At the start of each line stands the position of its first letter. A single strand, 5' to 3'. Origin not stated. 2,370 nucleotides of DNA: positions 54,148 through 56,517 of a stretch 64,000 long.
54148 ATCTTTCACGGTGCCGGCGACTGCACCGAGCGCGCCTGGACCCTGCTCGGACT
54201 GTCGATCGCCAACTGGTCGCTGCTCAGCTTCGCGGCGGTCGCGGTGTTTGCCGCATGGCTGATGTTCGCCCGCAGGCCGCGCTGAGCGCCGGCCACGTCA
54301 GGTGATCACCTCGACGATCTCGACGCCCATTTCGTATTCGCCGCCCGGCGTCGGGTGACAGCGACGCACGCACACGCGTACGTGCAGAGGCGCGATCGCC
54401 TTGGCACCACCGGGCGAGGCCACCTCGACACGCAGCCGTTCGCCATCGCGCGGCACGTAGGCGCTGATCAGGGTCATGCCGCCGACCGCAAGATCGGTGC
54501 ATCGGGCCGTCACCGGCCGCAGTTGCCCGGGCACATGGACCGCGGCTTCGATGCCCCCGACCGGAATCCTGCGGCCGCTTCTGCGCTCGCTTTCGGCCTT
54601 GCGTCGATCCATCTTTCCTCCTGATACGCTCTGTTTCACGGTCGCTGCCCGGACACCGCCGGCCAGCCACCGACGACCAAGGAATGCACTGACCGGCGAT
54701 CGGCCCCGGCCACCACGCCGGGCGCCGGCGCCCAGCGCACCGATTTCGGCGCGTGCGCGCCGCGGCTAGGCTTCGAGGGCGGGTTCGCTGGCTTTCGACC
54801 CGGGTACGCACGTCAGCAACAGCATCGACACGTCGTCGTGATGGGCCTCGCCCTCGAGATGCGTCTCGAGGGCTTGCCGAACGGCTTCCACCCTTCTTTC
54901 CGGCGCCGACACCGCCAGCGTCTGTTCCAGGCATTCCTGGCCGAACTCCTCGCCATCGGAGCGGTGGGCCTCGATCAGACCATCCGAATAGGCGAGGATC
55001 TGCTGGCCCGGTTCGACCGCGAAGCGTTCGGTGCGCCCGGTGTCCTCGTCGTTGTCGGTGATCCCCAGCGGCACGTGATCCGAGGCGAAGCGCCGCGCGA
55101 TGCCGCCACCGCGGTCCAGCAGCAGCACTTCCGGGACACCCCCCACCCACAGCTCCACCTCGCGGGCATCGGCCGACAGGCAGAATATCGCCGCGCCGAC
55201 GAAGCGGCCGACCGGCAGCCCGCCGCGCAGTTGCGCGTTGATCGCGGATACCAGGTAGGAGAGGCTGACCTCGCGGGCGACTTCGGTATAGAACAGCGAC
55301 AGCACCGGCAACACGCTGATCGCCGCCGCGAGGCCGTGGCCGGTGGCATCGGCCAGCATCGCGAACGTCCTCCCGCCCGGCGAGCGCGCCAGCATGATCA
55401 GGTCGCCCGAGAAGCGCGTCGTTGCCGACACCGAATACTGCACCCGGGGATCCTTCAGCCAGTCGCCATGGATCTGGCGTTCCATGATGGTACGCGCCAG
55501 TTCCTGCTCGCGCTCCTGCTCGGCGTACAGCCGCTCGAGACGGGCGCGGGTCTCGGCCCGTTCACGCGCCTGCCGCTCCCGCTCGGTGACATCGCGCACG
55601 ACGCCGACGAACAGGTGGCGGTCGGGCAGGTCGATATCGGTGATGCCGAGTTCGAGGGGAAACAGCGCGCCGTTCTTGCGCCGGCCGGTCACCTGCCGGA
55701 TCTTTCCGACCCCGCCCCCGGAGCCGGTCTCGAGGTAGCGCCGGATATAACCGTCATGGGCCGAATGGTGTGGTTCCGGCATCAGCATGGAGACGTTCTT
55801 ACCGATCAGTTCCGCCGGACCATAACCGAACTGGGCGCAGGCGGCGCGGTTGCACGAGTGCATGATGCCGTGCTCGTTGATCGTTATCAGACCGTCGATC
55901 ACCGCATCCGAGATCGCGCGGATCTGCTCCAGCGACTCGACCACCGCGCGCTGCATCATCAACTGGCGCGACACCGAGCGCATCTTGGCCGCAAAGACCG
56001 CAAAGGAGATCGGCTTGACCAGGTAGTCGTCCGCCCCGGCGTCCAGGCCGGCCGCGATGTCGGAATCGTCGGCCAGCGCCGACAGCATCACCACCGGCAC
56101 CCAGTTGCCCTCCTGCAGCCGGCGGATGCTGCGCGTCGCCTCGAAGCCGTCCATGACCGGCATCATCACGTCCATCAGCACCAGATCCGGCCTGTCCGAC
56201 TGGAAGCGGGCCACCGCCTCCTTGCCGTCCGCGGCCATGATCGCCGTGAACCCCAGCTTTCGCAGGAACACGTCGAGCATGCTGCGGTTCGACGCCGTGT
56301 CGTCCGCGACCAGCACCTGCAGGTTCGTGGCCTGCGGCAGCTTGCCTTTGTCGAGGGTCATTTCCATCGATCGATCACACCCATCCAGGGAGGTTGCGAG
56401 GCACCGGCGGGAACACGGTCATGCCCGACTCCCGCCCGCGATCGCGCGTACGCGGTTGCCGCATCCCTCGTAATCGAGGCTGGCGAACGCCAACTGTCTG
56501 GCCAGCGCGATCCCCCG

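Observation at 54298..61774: Partner-switching kinase and phosphatase each under receiver control, driven by a 1481-aa CHASE/7xPAS kinase, with a PilZ protein but no STAS antagonist or sigma factor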

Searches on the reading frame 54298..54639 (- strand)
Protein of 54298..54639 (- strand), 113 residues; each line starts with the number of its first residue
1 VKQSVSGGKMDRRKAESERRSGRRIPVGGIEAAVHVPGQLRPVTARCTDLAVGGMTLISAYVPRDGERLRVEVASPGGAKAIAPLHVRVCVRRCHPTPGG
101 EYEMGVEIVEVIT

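Call 3: search_protein_families(library=pfam, proteins=[window:54298-54639:-], max_evalue=0.01)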
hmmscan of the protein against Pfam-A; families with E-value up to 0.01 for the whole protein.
window:54298-54639:- (113 aa): 0 families

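Call 4: search_protein_families(library=ncbifam, proteins=[window:54298-54639:-], max_evalue=0.01)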
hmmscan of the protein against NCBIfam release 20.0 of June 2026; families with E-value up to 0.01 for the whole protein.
window:54298-54639:- (113 aa): 1 family
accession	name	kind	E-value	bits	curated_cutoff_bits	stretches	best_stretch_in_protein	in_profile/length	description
TIGR02266.1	gmx_TIGR02266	paralog_domain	0.0042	17.2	68.7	1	35-109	9-81/96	TIGR02266 family protein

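Call 28: find_homologous_proteins(query=window:54301-54612:-, max_evalue=0.001)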
Query seq(104 aa) (104 aa): 8 proteins with E <= 0.001 among 20 candidates.
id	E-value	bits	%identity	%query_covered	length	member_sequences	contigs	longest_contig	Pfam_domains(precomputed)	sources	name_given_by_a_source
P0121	4.2e-60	218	99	100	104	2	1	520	-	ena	-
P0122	4.5e-50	186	83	99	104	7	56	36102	-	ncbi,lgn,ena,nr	ncbi:MAG: PilZ domain-containing protein [Rhodocyclaceae bacterium]|nr:PilZ domain-containing protei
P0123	6.4e-44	166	76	99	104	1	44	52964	PF07238.20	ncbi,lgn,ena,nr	ncbi:MAG: PilZ domain-containing protein [Rhodocyclaceae bacterium]|nr:PilZ domain-containing protei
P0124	1.2e-41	159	68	99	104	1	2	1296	PF07238.20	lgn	-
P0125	9.1e-41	156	70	99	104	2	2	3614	-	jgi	-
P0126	6.4e-36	141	62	100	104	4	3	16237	PF07238.20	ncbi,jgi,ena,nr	ncbi:MAG: PilZ domain-containing protein [Rhodocyclaceae bacterium]|nr:PilZ domain-containing protei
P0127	1.9e-34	136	63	99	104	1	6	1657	PF07238.20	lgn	-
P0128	3.2e-33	132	60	99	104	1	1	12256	PF07238.20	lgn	-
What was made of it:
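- Only 8 homologues were found in a 5.8-billion-protein collection (call 28).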

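Call 29: find_encoding_contigs(protein=P0123, flank=9000, max_places=1)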
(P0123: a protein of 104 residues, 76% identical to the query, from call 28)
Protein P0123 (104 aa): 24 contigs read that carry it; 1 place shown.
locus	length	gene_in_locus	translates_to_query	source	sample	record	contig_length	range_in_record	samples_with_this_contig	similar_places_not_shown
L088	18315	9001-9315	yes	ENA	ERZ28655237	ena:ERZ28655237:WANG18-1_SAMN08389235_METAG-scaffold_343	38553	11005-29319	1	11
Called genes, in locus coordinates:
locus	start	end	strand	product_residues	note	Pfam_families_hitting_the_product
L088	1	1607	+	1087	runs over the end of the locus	PF00873:ACR_tran, PF02355:SecD_SecF_C (faint), PF00873:ACR_tran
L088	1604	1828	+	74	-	PF11127:YgaP-like_TM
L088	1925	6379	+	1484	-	PF00989:PAS, PF08448:PAS_4, PF08447:PAS_3, PF00989:PAS, PF08447:PAS_3, PF08448:PAS_4 (weak), PF00512:HisKA, PF02518:HATPase_c, +2 more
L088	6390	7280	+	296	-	PF00072:Response_reg, PF13581:HATPase_c_2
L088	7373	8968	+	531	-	PF00072:Response_reg, PF00989:PAS, PF24820:Diguanyl_cycl_sensor (weak), PF08448:PAS_4, PF13426:PAS_9, PF07228:SpoIIE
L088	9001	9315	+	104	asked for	PF07238:PilZ (weak)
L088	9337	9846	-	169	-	PF02600:DsbB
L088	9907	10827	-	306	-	PF02885:Glycos_trans_3N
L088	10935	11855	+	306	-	PF03446:NAD_binding_2, PF03807:F420_oxidored, PF14833:NAD_binding_11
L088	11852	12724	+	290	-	PF03446:NAD_binding_2, PF03807:F420_oxidored, PF14833:NAD_binding_11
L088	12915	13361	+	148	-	PF03168:LEA_2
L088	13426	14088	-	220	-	PF00596:Aldolase_II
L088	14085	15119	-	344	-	PF01008:IF-2B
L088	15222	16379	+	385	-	PF00155:Aminotran_1_2, PF01053:Cys_Met_Meta_PP (weak)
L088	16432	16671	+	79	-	-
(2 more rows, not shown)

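Call 30: find_encoding_contigs(protein=P0128, flank=9000, max_places=1)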
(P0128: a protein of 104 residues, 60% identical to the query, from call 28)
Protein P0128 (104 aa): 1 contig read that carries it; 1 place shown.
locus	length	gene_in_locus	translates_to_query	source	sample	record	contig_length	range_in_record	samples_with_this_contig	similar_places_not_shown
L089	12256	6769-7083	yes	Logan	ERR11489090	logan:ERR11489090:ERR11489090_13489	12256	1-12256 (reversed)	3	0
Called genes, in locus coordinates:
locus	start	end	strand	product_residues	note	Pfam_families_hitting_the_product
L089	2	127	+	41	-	?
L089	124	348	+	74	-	PF11127:YgaP-like_TM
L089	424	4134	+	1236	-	PF03924:CHASE, PF08448:PAS_4, PF08448:PAS_4, PF13188:PAS_8, PF00989:PAS, PF08448:PAS_4, PF08447:PAS_3, PF00512:HisKA, +4 more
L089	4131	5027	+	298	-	PF00072:Response_reg, PF13581:HATPase_c_2 (weak)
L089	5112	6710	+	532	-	PF00072:Response_reg, PF00989:PAS, PF08448:PAS_4, PF13426:PAS_9, PF07228:SpoIIE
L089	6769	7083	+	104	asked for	PF07238:PilZ (weak)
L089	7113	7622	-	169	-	PF02600:DsbB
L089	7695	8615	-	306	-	PF02885:Glycos_trans_3N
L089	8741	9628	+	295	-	PF03446:NAD_binding_2, PF03807:F420_oxidored (faint), PF14833:NAD_binding_11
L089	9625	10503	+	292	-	PF03446:NAD_binding_2, PF03807:F420_oxidored (faint), PF14833:NAD_binding_11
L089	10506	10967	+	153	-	PF03168:LEA_2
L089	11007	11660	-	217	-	PF00596:Aldolase_II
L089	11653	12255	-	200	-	?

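Call 31: find_encoding_contigs(protein=P0126, flank=9000, max_places=1)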
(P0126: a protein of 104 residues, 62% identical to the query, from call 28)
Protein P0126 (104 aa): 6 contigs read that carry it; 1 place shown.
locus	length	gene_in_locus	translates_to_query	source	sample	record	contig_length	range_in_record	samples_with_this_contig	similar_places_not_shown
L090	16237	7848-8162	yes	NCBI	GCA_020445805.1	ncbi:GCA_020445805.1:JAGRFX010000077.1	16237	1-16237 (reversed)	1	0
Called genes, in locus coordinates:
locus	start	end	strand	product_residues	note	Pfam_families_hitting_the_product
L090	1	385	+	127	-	PF00873:ACR_tran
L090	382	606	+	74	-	PF11127:YgaP-like_TM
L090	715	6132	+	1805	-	PF08448:PAS_4, PF08448:PAS_4, PF00989:PAS, PF08448:PAS_4, PF08447:PAS_3, PF00989:PAS, PF08447:PAS_3, PF08448:PAS_4, +9 more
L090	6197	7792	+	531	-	PF00072:Response_reg, PF00989:PAS, PF08448:PAS_4, PF13426:PAS_9, PF24820:Diguanyl_cycl_sensor (weak), PF07228:SpoIIE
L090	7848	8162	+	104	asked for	PF07238:PilZ (weak)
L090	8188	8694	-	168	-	PF02600:DsbB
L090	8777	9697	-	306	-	PF02885:Glycos_trans_3N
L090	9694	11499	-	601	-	PF00512:HisKA, PF02518:HATPase_c, PF00072:Response_reg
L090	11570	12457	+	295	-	PF03446:NAD_binding_2, PF03807:F420_oxidored (weak), PF14833:NAD_binding_11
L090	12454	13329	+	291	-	PF02826:2-Hacid_dh_C (faint), PF03446:NAD_binding_2, PF03807:F420_oxidored (weak), PF14833:NAD_binding_11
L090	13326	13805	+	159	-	PF03168:LEA_2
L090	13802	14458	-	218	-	PF00596:Aldolase_II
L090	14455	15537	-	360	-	PF01008:IF-2B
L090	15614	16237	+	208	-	PF01053:Cys_Met_Meta_PP, PF00155:Aminotran_1_2, PF00266:Aminotran_5 (weak), PF01041:DegT_DnrJ_EryC1 (weak)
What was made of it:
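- PilZ is the fourth gene with gaps of 32-59 nt in the closest clade (calls 29-31).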

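Call 34: search_protein_families(library=pfam, proteins=[window:54298-54612:-], max_evalue=1)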
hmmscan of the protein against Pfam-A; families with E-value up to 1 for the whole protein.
window:54298-54612:- (104 aa): 0 families

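Call 78: search_protein_families(library=pfam, alignment_id=A3, max_evalue=0.1)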
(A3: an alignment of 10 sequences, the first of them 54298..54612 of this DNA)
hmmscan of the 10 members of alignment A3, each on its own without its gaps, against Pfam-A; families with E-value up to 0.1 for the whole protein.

A. member 1, window:54298-54612:- (104 aa): 0 families

B. families by the number of members that match (of 10 scanned): 1 family
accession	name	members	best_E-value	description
PF07238.19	PilZ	7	5.3e-07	PilZ domain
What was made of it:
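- On PilZ c-di-GMP receptors: Seven of 10 orthologues match PF07238, with a best E of 5e-7 (call 78).
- Checked: However, 7 of 10 orthologues (44-83% identical) match PF07238, and NCBI names them PilZ (calls 28, 78).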

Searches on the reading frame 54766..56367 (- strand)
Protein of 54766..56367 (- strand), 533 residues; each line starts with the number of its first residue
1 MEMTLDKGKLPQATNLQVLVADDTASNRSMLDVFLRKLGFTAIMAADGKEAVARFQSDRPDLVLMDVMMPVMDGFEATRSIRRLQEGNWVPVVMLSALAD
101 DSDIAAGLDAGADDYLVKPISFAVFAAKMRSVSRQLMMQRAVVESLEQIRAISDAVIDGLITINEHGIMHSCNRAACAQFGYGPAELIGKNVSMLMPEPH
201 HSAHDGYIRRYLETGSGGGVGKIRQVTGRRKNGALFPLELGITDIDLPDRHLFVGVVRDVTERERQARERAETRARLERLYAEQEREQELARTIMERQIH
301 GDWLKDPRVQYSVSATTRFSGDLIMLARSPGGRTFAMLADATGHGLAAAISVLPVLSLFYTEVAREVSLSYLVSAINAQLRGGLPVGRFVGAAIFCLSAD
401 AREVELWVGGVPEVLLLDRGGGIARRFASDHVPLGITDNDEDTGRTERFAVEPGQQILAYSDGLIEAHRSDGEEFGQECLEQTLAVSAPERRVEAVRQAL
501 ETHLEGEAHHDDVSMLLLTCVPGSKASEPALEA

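Call 3: search_protein_families(library=pfam, proteins=[window:54766-56367:-], max_evalue=0.01)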
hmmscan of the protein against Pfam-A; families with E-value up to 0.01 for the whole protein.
window:54766-56367:- (533 aa): 6 families
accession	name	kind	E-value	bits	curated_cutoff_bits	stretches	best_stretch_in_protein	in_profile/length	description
PF07228.17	SpoIIE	-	6e-33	114.8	25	1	330-519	1-190/192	Stage II sporulation protein E (SpoIIE)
PF00072.30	Response_reg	-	4.5e-27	94.9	30.2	1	18-125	1-106/111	Response regulator receiver domain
PF00989.32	PAS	-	6.3e-14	52.4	22.6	1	148-260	2-113/113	PAS fold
PF13426.13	PAS_9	-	1.9e-12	47.8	27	1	158-262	2-103/103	PAS domain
PF08448.16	PAS_4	-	4.3e-10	40.2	23.1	1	154-265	2-110/110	PAS fold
PF24820.1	Diguanyl_cycl_sensor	-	0.0033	17.8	28.1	1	156-259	5-109/109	Diguanylate cyclase-like sensor domain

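Call 4: search_protein_families(library=ncbifam, proteins=[window:54766-56367:-], max_evalue=0.01)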
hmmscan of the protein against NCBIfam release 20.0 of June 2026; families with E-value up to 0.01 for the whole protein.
window:54766-56367:- (533 aa): 102 families (the best 25 are shown)
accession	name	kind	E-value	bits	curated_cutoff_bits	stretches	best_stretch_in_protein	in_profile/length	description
NF041777.1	sens_FixL_Rhizob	equivalog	2.1e-33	115.7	850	1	133-280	109-249/485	sensor protein FixL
NF045944.1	ResRegRpaBCyano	equivalog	1.8e-32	112.5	330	1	19-145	1-124/229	response regulator transcription factor RpaB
NF007135.0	PRK09581.1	equivalog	3.8e-32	111.7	474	1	17-142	4-129/457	PleD family two-component system response regulator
NF041733.1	resp_reg_CseB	equivalog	8.2e-31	107.1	350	1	17-148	2-130/228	two-component system response regulator CseB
NF040689.1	MtrAB_MtrA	equivalog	1.8e-30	106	300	1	18-139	1-119/219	MtrAB system response regulator MtrA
TIGR02154.1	PhoB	equivalog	7.2e-29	100.7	296.2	1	16-140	3-127/226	phosphate regulon transcriptional regulator PhoB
TIGR00229.1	sensory_box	domain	1.9e-26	92.6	22.9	1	144-269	2-125/126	PAS domain S-box protein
NF033120.0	vanR_FM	exception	1.5e-23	83.7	460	1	15-137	3-122/231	vancomycin resistance response regulator transcription factor, VanR-F/VanR-M family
NF040534.1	resp_reg_YycF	equivalog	3.2e-23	82.2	340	1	17-140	2-122/231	response regulator YycF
NF051850.1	RespRegRprY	equivalog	3.1e-22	79.1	370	1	15-149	4-136/234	response regulator transcription factor RprY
NF007005.1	PRK09468.1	equivalog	1.1e-21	77.3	331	1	15-138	3-124/237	osmolarity response regulator transcription factor OmpR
NF011874.0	PRK15347.1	equivalog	2e-21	75.8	852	1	15-142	690-818/921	two component system sensor kinase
NF008469.0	PRK11361.1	equivalog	2.5e-21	75.9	714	1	16-176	5-160/461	acetoacetate metabolism transcriptional regulator AtoC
NF008296.0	PRK11083.1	equivalog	3.9e-21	75.5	273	1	16-143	4-128/228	two-component system response regulator CreB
NF041209.1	resp_regPieR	equivalog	4e-21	75.7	450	1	17-140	2-122/231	two component system response regulator PieR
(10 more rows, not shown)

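Call 59: search_solved_structures(query=window:54766-56367:-, max_evalue=0.001)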
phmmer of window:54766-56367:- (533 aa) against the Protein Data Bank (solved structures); distinct sequences matched with E-value up to 0.001: 297 (the best 60 are shown).
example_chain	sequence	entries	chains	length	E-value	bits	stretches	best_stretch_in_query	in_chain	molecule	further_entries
1d06_A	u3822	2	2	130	1.2e-23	86.5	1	147-261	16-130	nitrogen fixation regulatory protein fixL | FIXL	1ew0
1dp6_A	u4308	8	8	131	2.9e-23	85.2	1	148-268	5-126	FIXL PROTEIN | SENSOR PROTEIN FIXL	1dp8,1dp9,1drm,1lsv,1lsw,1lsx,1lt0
8js5_A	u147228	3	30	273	4e-23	84.7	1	145-268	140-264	Sensor protein FixL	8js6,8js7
1y28_A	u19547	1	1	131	1.7e-22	82.7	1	148-268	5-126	Sensor protein fixL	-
2cmn_A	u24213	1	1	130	2e-22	82.4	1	149-268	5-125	SENSOR PROTEIN FIXL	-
1xj4_A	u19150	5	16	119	4e-22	81.4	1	156-268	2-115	Sensor protein fixL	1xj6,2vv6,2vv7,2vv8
3nhz_A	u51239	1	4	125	6.5e-22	80.7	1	17-132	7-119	Two component system transcriptional regulator mtrA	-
1mvo_A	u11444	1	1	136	9.9e-22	80.1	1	15-137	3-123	PhoP response regulator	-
1xj2_A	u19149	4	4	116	1e-21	80.1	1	158-268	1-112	Sensor protein fixL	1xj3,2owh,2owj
9g85_A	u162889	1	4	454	2.7e-21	78.7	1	16-142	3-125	Response regulator PleD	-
2wb4_A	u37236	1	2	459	2.8e-21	78.7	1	16-142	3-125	DIGUANYLATE CYCLASE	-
2gwr_A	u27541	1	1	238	2.9e-21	78.6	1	17-135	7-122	DNA-binding response regulator mtrA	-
9g86_A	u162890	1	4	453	3.2e-21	78.5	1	17-143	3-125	Response regulator PleD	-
1w25_A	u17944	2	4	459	3.3e-21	78.4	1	17-143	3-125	STALKED-CELL DIFFERENTIATION CONTROLLING PROTEIN | RESPONSE REGULATOR PLED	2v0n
8fk2_A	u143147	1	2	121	6.8e-21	77.4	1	17-132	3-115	Putative response regulator CovR VicR-like protein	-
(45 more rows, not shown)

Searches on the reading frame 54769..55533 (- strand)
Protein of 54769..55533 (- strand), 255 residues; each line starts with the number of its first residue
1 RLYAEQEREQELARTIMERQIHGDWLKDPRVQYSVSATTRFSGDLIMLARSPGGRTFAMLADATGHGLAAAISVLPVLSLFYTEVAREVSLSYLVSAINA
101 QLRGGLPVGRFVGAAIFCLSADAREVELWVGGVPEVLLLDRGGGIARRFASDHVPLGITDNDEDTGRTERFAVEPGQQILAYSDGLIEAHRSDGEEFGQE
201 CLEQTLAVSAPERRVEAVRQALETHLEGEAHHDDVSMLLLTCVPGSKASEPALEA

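Call 77: search_solved_structures(query=window:54769-55533:-, max_evalue=0.01, show_alignments=2)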
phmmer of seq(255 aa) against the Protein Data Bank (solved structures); distinct sequences matched with E-value up to 0.01: 1.
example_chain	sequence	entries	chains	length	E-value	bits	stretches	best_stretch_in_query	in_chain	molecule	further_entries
3pu9_A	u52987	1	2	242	8.8e-05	25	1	38-229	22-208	Protein serine/threonine phosphatase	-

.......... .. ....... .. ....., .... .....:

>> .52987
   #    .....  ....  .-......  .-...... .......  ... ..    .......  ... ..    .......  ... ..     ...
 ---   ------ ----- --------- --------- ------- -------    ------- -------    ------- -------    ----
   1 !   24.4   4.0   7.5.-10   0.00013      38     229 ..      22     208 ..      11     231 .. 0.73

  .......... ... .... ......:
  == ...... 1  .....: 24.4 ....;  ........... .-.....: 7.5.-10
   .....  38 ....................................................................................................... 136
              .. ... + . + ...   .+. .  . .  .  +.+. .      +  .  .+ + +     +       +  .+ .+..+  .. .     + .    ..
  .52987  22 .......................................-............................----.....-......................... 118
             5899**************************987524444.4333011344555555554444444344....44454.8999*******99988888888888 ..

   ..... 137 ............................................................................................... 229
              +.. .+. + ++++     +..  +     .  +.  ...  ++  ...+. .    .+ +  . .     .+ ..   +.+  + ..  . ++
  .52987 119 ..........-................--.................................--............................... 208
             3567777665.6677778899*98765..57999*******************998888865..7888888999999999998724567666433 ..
